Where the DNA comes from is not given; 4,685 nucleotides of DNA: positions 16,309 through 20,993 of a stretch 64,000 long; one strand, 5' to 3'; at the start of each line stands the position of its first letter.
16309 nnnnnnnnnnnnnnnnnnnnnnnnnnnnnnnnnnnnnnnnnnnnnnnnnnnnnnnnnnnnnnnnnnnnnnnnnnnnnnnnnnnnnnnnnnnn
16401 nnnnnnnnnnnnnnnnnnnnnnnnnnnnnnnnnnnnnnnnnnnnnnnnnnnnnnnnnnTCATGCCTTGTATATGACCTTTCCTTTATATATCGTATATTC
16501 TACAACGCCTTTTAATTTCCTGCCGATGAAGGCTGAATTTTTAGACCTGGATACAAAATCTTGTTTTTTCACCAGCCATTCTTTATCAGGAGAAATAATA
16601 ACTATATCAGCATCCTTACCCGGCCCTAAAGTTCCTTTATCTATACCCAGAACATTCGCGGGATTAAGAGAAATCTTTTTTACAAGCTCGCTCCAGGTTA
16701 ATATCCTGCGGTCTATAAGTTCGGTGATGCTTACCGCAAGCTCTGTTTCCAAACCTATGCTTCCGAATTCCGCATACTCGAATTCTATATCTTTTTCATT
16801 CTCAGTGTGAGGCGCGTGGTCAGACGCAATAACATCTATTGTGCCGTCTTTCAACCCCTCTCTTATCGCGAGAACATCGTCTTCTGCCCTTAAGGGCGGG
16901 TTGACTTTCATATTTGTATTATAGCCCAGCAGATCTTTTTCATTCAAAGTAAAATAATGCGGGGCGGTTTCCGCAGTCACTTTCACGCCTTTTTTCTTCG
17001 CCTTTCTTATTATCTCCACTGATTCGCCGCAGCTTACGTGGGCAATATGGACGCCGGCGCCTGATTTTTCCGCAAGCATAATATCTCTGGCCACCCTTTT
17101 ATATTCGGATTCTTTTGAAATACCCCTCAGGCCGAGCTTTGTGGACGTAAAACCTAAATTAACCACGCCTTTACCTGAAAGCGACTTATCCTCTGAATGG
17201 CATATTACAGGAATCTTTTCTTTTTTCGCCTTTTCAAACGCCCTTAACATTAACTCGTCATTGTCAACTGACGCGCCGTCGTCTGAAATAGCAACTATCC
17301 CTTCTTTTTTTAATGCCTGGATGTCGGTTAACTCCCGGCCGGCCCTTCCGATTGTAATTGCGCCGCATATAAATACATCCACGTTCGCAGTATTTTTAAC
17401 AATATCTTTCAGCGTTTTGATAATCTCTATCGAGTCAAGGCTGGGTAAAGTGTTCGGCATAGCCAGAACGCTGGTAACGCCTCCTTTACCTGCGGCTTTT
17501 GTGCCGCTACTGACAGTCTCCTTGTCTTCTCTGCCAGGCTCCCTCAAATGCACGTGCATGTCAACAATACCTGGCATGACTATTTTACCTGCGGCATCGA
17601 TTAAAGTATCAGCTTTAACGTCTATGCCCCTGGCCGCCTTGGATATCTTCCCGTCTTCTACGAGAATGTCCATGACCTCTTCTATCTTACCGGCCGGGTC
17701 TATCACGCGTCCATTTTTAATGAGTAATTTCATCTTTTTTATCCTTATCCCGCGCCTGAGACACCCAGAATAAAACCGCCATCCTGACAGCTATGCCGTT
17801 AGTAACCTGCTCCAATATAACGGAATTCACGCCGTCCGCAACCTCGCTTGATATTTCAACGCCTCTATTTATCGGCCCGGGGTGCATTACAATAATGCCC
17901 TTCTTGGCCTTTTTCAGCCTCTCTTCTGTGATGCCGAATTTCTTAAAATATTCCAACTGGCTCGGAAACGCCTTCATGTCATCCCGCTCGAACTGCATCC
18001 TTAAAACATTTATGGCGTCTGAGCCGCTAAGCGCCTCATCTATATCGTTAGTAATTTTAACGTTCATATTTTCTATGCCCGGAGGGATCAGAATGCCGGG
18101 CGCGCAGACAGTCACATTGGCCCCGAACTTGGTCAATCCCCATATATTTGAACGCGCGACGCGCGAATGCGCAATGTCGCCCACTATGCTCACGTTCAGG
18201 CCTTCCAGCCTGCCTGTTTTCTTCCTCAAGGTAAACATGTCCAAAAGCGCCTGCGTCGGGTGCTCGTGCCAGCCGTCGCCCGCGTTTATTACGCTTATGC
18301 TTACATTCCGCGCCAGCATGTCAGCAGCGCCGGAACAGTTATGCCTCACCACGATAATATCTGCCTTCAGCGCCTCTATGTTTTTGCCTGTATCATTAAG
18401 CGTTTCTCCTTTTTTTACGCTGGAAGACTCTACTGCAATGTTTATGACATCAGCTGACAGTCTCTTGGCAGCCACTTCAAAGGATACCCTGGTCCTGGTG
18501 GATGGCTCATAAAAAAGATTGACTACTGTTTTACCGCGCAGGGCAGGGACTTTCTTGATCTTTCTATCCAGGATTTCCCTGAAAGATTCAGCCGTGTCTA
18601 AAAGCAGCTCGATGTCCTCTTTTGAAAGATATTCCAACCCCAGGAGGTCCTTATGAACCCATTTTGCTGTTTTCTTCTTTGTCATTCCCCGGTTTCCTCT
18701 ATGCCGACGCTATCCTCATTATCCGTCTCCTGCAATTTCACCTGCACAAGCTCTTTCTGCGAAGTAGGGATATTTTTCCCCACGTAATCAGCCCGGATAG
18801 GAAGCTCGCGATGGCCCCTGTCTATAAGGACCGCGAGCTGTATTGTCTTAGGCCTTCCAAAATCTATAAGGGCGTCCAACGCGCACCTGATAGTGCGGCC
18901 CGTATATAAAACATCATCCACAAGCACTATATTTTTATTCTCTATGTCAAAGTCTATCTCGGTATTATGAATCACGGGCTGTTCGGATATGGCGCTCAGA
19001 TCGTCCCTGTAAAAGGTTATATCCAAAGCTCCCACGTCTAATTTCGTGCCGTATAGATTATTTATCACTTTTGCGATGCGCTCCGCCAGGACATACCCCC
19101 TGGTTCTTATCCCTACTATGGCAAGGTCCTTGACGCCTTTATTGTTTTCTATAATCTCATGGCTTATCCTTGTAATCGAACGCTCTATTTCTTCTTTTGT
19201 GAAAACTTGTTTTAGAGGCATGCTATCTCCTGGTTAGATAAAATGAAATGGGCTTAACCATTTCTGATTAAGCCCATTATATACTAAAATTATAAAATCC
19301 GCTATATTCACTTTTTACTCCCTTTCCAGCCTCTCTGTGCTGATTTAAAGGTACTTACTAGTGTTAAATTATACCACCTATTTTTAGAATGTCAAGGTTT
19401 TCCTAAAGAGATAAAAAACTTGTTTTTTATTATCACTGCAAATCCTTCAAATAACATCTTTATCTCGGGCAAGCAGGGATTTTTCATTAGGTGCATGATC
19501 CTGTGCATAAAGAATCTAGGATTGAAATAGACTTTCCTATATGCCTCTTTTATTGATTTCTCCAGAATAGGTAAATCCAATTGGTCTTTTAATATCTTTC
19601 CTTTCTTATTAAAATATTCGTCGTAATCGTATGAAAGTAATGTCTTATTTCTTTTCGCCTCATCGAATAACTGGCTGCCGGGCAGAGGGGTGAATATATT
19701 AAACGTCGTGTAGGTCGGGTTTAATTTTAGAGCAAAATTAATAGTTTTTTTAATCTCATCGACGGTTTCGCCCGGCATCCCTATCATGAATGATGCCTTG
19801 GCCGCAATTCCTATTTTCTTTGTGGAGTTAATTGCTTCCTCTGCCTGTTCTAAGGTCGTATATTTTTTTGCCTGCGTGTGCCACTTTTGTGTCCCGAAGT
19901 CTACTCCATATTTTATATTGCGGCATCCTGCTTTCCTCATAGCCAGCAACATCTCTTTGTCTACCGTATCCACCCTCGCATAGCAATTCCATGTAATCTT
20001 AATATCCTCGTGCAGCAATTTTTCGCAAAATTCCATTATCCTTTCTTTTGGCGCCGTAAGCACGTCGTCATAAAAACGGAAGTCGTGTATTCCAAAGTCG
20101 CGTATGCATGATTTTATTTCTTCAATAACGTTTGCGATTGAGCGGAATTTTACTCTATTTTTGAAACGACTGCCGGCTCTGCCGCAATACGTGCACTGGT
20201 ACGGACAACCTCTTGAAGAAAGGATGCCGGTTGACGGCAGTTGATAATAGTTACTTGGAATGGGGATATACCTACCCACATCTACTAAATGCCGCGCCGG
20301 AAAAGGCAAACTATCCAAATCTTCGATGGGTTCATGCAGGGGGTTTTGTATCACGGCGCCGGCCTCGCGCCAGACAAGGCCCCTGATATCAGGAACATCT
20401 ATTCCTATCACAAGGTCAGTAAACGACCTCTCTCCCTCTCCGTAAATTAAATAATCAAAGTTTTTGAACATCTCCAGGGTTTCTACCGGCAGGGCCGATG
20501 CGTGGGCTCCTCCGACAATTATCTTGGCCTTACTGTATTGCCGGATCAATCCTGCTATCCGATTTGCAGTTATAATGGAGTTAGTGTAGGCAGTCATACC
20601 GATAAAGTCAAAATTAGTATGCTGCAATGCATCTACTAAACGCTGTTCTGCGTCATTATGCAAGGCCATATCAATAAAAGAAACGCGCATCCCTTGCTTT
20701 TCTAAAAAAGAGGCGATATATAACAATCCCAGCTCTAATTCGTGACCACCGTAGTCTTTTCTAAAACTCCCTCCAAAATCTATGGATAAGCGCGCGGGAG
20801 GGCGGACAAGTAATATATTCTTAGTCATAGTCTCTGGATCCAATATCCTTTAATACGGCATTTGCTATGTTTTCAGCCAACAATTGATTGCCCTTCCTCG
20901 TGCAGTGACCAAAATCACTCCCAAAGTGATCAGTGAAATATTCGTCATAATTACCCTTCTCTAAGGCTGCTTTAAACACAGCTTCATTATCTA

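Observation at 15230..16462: EndoQ-like PHP nuclease embedded in the pyrimidine biosynthesis operon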

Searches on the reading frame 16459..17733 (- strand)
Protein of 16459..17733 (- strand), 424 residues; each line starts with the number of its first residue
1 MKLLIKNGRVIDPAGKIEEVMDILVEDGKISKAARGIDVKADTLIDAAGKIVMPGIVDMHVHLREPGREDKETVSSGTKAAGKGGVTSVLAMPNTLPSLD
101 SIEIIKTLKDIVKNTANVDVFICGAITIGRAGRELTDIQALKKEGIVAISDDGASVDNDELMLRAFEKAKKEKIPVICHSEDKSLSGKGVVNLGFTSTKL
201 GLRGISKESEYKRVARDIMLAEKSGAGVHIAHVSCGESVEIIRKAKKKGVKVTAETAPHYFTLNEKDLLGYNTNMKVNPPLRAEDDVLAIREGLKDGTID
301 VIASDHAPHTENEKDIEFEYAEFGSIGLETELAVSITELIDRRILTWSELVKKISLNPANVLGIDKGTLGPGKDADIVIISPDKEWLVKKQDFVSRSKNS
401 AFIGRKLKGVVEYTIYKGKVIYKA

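Call 3: search_protein_families(library=ncbifam, proteins=[window:16459-17733:-], max_evalue=0.001)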
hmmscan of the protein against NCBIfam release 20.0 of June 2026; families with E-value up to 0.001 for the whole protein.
window:16459-17733:- (424 aa): 70 families (the best 25 are shown)
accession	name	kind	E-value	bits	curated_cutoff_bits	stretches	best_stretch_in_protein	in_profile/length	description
NF006845.0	PRK09357.2-6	equivalog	1.6e-135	452.1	728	1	1-423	1-426/428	dihydroorotase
NF006837.0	PRK09357.1-2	equivalog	3.4e-135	450.9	575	1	1-423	1-423/428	dihydroorotase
NF006839.0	PRK09357.1-4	equivalog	8e-135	449.7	576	1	3-423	2-421/422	dihydroorotase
NF006843.0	PRK09357.2-4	equivalog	1.5e-131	439.2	786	1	1-423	1-421/431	dihydroorotase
NF006844.0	PRK09357.2-5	equivalog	3e-127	425.1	701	1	2-423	3-421/422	dihydroorotase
NF006836.0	PRK09357.1-1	equivalog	2.1e-123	412.2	538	1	3-421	4-423/432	dihydroorotase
TIGR00857.1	pyrC_multi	subfamily_domain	8.8e-123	410.3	279.05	1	21-423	6-410/412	dihydroorotase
NF006558.0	PRK09059.1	equivalog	4.4e-114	381.3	645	1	3-423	5-428/430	dihydroorotase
NF006842.0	PRK09357.2-3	equivalog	3.4e-107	358.8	695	1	1-421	1-437/440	dihydroorotase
NF006841.0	PRK09357.2-2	equivalog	9.5e-104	347.4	640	1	5-423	4-418/421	dihydroorotase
NF005791.0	PRK07627.1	equivalog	1.1e-98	331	442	1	1-423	1-423/425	dihydroorotase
NF006838.0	PRK09357.1-3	equivalog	6.4e-93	311.9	644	1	1-424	1-423/423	dihydroorotase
NF005614.0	PRK07369.1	equivalog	5.5e-91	305.5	456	1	4-412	5-414/419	dihydroorotase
TIGR03178.1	allantoinase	equivalog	8.2e-84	281.9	357.85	1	3-423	2-426/441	allantoinase AllB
NF002668.0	PRK02382.1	equivalog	3.5e-80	269.9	452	1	3-423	6-412/436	dihydroorotase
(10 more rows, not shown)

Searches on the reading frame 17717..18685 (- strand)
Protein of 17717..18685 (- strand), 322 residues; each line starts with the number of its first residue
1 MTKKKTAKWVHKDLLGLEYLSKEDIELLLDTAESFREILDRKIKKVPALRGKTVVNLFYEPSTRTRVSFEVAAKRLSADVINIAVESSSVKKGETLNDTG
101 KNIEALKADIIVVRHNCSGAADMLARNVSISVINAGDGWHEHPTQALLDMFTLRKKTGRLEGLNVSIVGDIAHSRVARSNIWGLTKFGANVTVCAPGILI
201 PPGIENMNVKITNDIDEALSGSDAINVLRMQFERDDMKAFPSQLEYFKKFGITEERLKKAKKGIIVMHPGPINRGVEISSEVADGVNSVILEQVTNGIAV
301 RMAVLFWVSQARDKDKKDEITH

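Call 3: search_protein_families(library=ncbifam, proteins=[window:17717-18685:-], max_evalue=0.001)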
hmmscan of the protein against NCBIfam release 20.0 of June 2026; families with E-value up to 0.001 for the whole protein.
window:17717-18685:- (322 aa): 17 families
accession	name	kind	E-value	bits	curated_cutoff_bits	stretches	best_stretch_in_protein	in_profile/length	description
NF002032.1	PRK00856.1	equivalog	5.9e-124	413.1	263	1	12-306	1-294/297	aspartate carbamoyltransferase catalytic subunit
TIGR00670.1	asp_carb_tr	equivalog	3.6e-98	328.4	236.95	1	12-308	1-302/304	aspartate carbamoyltransferase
NF010387.0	PRK13814.1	equivalog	6.2e-72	242.1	660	1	13-305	7-299/310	aspartate carbamoyltransferase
NF001986.0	PRK00779.1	subfamily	1.4e-48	165.6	306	1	11-310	5-305/307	ornithine carbamoyltransferase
NF008853.0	PRK11891.1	equivalog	1.7e-47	162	560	1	10-305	87-394/430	aspartate carbamoyltransferase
TIGR00658.1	orni_carb_tr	equivalog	6.3e-47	160.2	280.85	1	12-307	1-301/304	ornithine carbamoyltransferase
NF006046.0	PRK08192.1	equivalog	9.7e-46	156.6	512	1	12-309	7-317/339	aspartate carbamoyltransferase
TIGR04384.1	putr_carbamoyl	exception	1e-34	120.2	500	1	18-315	6-313/330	putrescine carbamoyltransferase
NF011380.0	PRK14805.1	equivalog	3.1e-32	111.8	421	1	12-306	2-297/302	ornithine carbamoyltransferase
NF003286.0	PRK04284.1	subfamily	5.8e-26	91.4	515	1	12-284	7-290/332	ornithine carbamoyltransferase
NF009916.0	PRK13376.1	equivalog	6.7e-26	90.9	800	1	52-312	51-336/525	bifunctional aspartate carbamoyltransferase catalytic subunit/aspartate carbamoyltransferase regulatory subunit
NF003384.0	PRK04523.1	equivalog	2.2e-20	73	288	1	12-310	4-334/336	N-acetylornithine carbamoyltransferase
NF002470.0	PRK01713.1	equivalog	3.3e-19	69.5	545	1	12-284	8-291/334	ornithine carbamoyltransferase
NF011379.0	PRK14804.1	equivalog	1.4e-13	50.7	373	1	15-306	10-306/311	ornithine carbamoyltransferase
NF009213.0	PRK12562.1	subfamily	7.7e-12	45.2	559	1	10-156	5-148/334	ornithine carbamoyltransferase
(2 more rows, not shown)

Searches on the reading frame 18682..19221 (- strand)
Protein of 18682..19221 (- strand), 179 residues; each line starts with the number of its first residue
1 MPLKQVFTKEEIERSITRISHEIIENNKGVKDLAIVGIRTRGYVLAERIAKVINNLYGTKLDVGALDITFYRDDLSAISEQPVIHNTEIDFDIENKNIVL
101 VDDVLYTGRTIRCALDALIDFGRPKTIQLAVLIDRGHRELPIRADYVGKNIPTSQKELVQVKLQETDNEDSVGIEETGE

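Call 3: search_protein_families(library=ncbifam, proteins=[window:18682-19221:-], max_evalue=0.001)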
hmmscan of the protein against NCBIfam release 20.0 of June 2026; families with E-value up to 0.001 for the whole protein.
window:18682-19221:- (179 aa): 14 families
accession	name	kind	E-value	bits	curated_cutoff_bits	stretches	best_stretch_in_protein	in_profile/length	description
NF003549.0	PRK05205.1-5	equivalog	1.3e-76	256.2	138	1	5-176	7-180/182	bifunctional pyr operon transcriptional regulator/uracil phosphoribosyltransferase PyrR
NF003547.0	PRK05205.1-3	equivalog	9.5e-69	231.1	230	1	4-176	14-190/194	bifunctional pyr operon transcriptional regulator/uracil phosphoribosyltransferase PyrR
NF003548.0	PRK05205.1-4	equivalog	1.1e-67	227.2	218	1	3-176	3-171/173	bifunctional pyr operon transcriptional regulator/uracil phosphoribosyltransferase PyrR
NF003546.0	PRK05205.1-2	equivalog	3.1e-58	196.3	268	1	7-174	7-174/175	bifunctional pyr operon transcriptional regulator/uracil phosphoribosyltransferase PyrR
NF003545.0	PRK05205.1-1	equivalog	1.3e-43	148.4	140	1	16-165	14-159/171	bifunctional pyr operon transcriptional regulator/uracil phosphoribosyltransferase PyrR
TIGR01203.1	HGPRTase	equivalog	3e-14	53.1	150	1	8-152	4-142/167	hypoxanthine phosphoribosyltransferase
NF006605.0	PRK09162.1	equivalog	4.8e-11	42.4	181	1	5-152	16-156/183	hypoxanthine-guanine phosphoribosyltransferase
NF002620.0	PRK02277.1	subfamily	4.6e-07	29.7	115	1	15-135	71-180/201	orotate phosphoribosyltransferase-like protein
NF002636.0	PRK02304.1-5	equivalog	1.1e-06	28.2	125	1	16-134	39-155/176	adenine phosphoribosyltransferase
TIGR01251.1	ribP_PPkin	subfamily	7.6e-06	25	113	1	80-125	195-240/309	ribose-phosphate diphosphokinase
TIGR01090.1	apt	equivalog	1.4e-05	25.3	185.85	1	12-134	31-147/169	adenine phosphoribosyltransferase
NF040646.1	HPT_Archaea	equivalog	4.1e-05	23.2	200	1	95-165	114-178/184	hypoxanthine/guanine phosphoribosyltransferase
NF002095.0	PRK00934.1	equivalog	0.00019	20.7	296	1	84-127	194-237/287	ribose-phosphate diphosphokinase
NF002635.0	PRK02304.1-4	subfamily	0.00073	19.1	146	0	94-165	114-178/188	adenine phosphoribosyltransferase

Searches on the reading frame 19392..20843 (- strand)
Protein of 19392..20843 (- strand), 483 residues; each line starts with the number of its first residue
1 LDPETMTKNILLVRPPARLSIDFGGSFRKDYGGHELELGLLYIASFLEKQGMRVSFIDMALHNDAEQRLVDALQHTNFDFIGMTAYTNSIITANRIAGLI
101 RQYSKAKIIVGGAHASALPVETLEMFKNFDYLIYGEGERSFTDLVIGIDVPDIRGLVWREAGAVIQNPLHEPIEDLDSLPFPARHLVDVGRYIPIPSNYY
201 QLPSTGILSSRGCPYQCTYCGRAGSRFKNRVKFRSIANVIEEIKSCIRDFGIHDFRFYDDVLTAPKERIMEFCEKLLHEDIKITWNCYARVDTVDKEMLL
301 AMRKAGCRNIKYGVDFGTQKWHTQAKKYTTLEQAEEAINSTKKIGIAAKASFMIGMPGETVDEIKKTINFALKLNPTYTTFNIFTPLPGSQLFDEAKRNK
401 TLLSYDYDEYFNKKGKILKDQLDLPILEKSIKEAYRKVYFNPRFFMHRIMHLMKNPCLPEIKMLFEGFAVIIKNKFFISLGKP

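Call 54: search_protein_families(library=ncbifam, proteins=[window:19392-20843:-], max_evalue=1e-10)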
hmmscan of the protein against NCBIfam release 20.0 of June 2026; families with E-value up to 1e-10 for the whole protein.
window:19392-20843:- (483 aa): 19 families
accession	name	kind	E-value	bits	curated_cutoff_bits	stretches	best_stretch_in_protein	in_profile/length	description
TIGR03471.1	HpnJ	equivalog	2.2e-56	191.7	577.6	1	76-455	67-449/472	hopanoid biosynthesis associated radical SAM protein HpnJ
TIGR02026.1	BchE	equivalog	1.5e-54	185.7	481.35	1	38-445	23-434/497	magnesium-protoporphyrin IX monomethyl ester anaerobic oxidative cyclase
NF050148.1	rSAM_ApyD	equivalog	3.5e-52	177.7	750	1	49-442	37-433/645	RiPP biosynthesis radical SAM protein ApyD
NF038361.1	rSAM_Sden_1168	equivalog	1.3e-46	159.3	575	1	38-409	86-485/560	Sden_1168 family B12-binding radical SAM P-methyltransferase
TIGR04479.1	bcpD_PhpK_rSAM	subfamily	2e-43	148.5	600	1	37-378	72-413/504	PhpK family radical SAM P-methyltransferase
TIGR04072.2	rSAM_ladder_B12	equivalog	1.2e-37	129.6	360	1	38-436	19-409/443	lipid biosynthesis B12-binding/radical SAM protein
TIGR04385.1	B12_rSAM_cofa1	equivalog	2.1e-37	129.4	450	1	38-371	21-361/438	B12 lower ligand biosynthesis radical SAM protein BzaD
NF033070.1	rSAM_AprD4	equivalog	7.7e-33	114.1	500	1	172-427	166-420/456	AprD4 family radical SAM diol-dehydratase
TIGR04013.1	B12_SAM_MJ_1487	hypoth_equivalog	1.1e-29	103.5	251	1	82-397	45-358/382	TIGR04013 family B12-binding domain/radical SAM domain-containing protein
TIGR04014.1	B12_SAM_MJ_0865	equivalog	4.8e-25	88.2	360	1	68-398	29-360/434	methyl-coenzyme M reductase glutamine C-methyltransferase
TIGR03975.1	rSAM_ocin_1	subfamily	1.3e-22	80.1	281.85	1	69-368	120-424/606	RiPP maturation radical SAM C-methyltransferase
TIGR04190.1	B12_SAM_Ta0216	equivalog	2.5e-20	72.6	500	1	38-378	38-398/554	TIGR04190 family B12-binding domain/radical SAM domain protein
TIGR04295.1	B12_rSAM_oligo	hypoth_equivalog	2.5e-20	72.6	400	1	40-344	28-334/422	TIGR04295 family B12-binding domain-containing radical SAM protein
NF040542.1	rSAM_RCCLKC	equivalog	6.2e-20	71.8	450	1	46-370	22-346/423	arsinothricin biosynthesis radical SAM protein ArsL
TIGR04367.1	HpnR_B12_rSAM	equivalog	2.3e-19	69.3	650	1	38-408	23-383/490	hopanoid C-3 methylase HpnR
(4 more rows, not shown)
